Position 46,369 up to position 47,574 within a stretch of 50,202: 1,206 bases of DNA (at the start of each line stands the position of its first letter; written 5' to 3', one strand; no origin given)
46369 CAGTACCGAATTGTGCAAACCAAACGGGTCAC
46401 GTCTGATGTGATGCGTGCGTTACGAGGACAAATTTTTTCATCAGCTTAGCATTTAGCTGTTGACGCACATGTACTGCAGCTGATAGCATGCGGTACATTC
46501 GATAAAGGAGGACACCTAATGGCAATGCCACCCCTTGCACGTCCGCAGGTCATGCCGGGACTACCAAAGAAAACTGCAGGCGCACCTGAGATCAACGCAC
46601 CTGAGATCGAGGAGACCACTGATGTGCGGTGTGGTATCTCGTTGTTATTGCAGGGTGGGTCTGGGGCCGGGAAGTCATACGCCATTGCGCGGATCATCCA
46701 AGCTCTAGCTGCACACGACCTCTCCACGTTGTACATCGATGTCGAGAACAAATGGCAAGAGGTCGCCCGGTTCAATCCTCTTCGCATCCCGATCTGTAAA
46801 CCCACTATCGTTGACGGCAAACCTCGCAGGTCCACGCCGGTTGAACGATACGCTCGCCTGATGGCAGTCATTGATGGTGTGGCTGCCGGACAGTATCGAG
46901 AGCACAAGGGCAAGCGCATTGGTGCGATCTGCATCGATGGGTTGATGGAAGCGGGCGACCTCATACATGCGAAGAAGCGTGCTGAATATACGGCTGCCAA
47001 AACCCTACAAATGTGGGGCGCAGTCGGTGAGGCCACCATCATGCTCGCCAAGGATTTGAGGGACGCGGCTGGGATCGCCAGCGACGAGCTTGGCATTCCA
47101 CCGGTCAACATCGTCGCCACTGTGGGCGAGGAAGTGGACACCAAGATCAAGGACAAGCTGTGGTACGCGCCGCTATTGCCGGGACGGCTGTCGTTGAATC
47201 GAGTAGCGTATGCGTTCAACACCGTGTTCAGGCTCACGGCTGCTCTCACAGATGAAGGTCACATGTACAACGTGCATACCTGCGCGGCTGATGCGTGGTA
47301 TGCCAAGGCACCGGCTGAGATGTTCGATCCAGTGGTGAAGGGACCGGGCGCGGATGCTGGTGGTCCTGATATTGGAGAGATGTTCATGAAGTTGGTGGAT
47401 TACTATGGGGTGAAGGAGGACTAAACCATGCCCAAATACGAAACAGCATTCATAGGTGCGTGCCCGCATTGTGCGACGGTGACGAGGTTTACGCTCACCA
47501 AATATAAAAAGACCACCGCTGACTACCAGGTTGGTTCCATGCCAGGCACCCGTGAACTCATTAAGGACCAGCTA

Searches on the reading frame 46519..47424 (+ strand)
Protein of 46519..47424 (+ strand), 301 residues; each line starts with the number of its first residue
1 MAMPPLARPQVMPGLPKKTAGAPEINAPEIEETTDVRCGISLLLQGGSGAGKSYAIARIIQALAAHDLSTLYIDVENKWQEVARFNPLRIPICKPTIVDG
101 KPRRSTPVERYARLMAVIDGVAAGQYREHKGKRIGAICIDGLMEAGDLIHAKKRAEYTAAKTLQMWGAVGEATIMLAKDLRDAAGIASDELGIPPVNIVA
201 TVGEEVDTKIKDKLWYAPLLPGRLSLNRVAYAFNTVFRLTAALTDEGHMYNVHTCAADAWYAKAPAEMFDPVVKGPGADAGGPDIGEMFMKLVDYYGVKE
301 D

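Call 42: search_protein_families(library=phrogs, proteins=[window:46519-47424:+], max_evalue=0.001)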
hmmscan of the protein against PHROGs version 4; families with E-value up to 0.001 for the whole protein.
window:46519-47424:+ (301 aa): 1 family
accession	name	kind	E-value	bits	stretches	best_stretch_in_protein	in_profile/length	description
phrog_124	-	DNA, RNA and nucleotide metabolism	2.3e-07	31.6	1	34-267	38-236/382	Sak4-like ssDNA annealing protein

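Call 71: search_protein_families(library=pfam, proteins=[window:46519-47424:+], max_evalue=0.01)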
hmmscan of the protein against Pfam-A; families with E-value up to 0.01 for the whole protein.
window:46519-47424:+ (301 aa): 1 family
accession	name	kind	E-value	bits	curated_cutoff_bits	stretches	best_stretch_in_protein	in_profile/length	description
PF13479.12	AAA_24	-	4.6e-05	23.8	27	1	40-263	3-192/195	AAA domain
